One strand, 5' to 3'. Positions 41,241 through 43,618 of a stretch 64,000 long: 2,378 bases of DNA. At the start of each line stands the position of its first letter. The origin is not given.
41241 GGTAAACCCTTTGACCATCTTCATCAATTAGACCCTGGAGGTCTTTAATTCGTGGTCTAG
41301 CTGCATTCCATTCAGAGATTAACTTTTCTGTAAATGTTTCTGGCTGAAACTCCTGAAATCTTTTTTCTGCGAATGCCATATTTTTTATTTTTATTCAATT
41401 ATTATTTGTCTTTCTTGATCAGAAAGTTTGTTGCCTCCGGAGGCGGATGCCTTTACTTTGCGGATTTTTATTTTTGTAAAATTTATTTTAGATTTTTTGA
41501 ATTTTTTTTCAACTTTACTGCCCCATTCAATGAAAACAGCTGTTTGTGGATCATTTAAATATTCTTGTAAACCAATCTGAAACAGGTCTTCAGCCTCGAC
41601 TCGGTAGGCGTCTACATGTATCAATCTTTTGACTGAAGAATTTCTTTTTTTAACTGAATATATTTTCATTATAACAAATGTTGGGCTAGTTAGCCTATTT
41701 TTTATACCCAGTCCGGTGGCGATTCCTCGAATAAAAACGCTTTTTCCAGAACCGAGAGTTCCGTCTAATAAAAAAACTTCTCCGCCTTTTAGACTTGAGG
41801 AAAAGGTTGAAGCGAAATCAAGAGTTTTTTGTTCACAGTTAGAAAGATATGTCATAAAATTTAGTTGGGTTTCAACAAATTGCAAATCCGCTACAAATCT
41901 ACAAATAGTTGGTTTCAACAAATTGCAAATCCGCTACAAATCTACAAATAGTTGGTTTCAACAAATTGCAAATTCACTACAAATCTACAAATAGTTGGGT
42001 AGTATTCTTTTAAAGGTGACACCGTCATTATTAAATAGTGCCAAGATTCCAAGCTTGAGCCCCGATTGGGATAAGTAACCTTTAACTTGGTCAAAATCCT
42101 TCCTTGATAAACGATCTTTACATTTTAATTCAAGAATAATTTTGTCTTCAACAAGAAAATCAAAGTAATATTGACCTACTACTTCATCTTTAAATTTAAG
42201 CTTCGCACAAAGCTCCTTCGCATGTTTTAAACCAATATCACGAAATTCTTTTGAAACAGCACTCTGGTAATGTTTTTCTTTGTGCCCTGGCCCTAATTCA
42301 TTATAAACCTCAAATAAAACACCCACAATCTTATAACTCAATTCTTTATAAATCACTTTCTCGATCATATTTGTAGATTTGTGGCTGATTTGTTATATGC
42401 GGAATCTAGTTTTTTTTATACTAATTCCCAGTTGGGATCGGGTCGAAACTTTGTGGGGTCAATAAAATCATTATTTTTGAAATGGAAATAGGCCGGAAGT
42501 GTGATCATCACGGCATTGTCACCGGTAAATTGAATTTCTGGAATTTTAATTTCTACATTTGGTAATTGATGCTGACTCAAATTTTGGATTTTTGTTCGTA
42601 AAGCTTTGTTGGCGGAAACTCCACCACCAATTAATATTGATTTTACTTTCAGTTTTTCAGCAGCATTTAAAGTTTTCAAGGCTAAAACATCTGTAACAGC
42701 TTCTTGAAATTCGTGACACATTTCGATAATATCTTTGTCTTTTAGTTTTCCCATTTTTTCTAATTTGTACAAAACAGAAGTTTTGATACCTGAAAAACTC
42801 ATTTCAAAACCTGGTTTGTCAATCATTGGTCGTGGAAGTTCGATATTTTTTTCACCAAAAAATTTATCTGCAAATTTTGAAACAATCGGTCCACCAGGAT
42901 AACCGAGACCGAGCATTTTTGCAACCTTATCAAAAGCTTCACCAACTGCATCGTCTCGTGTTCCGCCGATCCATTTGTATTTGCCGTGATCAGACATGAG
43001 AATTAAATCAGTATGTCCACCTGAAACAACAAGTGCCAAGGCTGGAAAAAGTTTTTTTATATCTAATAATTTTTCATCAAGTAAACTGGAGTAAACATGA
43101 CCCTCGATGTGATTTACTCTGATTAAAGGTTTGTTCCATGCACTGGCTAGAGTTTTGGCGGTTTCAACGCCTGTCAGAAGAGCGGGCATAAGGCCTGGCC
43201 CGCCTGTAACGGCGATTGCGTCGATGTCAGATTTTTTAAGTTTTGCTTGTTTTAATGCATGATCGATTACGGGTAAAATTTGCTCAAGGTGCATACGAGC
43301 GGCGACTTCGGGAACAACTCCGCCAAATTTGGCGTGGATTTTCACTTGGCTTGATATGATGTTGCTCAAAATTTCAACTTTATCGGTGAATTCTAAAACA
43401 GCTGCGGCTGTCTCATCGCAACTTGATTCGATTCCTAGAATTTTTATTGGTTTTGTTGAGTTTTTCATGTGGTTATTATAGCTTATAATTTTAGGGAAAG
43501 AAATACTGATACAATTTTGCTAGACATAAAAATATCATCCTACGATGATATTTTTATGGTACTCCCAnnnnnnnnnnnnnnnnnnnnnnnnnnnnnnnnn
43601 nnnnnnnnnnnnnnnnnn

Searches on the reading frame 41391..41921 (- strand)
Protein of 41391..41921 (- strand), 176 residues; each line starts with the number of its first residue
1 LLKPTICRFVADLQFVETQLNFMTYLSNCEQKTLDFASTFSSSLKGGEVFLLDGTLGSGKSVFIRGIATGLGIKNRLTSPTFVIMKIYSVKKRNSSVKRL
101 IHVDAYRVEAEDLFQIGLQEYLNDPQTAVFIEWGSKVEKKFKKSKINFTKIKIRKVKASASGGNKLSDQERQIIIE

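Call 55: search_protein_families(library=pfam, proteins=[window:41391-41921:-], max_evalue=0.0001)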
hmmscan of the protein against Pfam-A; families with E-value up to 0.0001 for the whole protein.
window:41391-41921:- (176 aa): 1 family
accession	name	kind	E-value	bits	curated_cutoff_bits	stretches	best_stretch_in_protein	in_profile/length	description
PF02367.23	TsaE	-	5.2e-31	107.7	26.6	1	29-153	3-118/128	Threonylcarbamoyl adenosine biosynthesis protein TsaE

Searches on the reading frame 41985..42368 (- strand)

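Call 55: search_protein_families(library=pfam, proteins=[window:41985-42368:-], max_evalue=0.0001)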
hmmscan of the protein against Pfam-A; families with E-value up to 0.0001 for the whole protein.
window:41985-42368:- (127 aa): 1 family
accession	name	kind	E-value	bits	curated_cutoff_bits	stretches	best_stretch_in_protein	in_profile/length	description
PF13366.12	PDDEXK_3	-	2.5e-28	99.2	22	1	8-116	1-111/117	PD-(D/E)XK nuclease superfamily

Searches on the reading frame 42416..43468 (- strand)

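Call 55: search_protein_families(library=pfam, proteins=[window:42416-43468:-], max_evalue=0.0001)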
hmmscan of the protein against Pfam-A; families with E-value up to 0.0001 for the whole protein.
window:42416-43468:- (350 aa): 2 families
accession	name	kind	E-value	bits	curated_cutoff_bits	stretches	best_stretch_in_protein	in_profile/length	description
PF00814.31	TsaD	-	2.5e-89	299.9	24.8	1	32-323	1-263/264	tRNA N6-adenosine threonylcarbamoyltransferase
PF22521.2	HypF_C_2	-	3.6e-05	24.1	27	0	243-301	162-220/241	Carbamoyltransferase, Kae1-like Domain, second subdomain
